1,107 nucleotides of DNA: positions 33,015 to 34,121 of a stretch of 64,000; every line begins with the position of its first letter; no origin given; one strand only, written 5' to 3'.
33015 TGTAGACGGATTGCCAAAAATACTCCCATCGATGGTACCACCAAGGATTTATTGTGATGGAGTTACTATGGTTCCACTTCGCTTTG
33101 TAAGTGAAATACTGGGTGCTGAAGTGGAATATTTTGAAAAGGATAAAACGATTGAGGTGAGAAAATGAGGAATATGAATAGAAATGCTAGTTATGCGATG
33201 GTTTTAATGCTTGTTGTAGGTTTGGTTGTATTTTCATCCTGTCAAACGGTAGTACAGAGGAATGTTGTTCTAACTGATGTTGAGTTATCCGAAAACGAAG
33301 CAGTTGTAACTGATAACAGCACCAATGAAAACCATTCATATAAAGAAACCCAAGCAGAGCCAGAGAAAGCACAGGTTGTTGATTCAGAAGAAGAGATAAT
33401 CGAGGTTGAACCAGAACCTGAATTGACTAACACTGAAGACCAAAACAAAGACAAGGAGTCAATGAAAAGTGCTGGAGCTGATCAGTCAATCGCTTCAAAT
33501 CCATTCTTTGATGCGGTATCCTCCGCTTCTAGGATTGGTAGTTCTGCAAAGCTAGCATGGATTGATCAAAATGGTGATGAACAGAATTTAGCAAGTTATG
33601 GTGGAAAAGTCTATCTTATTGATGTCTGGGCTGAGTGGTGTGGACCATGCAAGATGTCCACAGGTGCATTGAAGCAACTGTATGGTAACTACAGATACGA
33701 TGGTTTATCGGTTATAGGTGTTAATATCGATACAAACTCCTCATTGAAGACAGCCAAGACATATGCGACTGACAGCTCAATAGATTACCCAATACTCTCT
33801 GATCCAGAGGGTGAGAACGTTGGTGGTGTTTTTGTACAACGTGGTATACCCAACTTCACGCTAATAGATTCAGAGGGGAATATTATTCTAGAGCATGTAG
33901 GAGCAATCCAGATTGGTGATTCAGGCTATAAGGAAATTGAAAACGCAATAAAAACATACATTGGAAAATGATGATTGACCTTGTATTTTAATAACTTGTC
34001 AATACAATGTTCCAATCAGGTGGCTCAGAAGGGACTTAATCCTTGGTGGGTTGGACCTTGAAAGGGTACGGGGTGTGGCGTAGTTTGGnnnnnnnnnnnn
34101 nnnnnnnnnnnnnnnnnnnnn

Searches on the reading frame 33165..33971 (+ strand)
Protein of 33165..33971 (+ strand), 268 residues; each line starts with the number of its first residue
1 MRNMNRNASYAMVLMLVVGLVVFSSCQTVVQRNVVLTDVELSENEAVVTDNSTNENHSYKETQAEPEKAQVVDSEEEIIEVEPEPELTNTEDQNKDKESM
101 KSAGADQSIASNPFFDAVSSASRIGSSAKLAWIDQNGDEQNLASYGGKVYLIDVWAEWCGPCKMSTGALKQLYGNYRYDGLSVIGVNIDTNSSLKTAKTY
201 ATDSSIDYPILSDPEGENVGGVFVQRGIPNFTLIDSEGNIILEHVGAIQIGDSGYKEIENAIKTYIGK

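Call 3: search_protein_families(library=pfam, proteins=[window:33165-33971:+], max_evalue=0.01)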
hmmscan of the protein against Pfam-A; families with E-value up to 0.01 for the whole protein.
window:33165-33971:+ (268 aa): 5 families
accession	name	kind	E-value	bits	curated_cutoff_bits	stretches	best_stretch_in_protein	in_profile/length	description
PF00578.27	AhpC-TSA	-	1e-15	58.2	26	1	134-240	12-121/124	AhpC/TSA family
PF08534.16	Redoxin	-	6.3e-15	55.7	26.6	1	132-249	13-137/148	Redoxin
PF13905.12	Thioredoxin_8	-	2.4e-09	37.8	27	1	147-240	1-94/94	Thioredoxin-like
PF00085.26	Thioredoxin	-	1.9e-08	34.7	23.5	1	148-195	19-65/103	Thioredoxin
PF00255.25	GSHPx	-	0.0018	18.3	27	1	130-186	4-59/108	Glutathione peroxidase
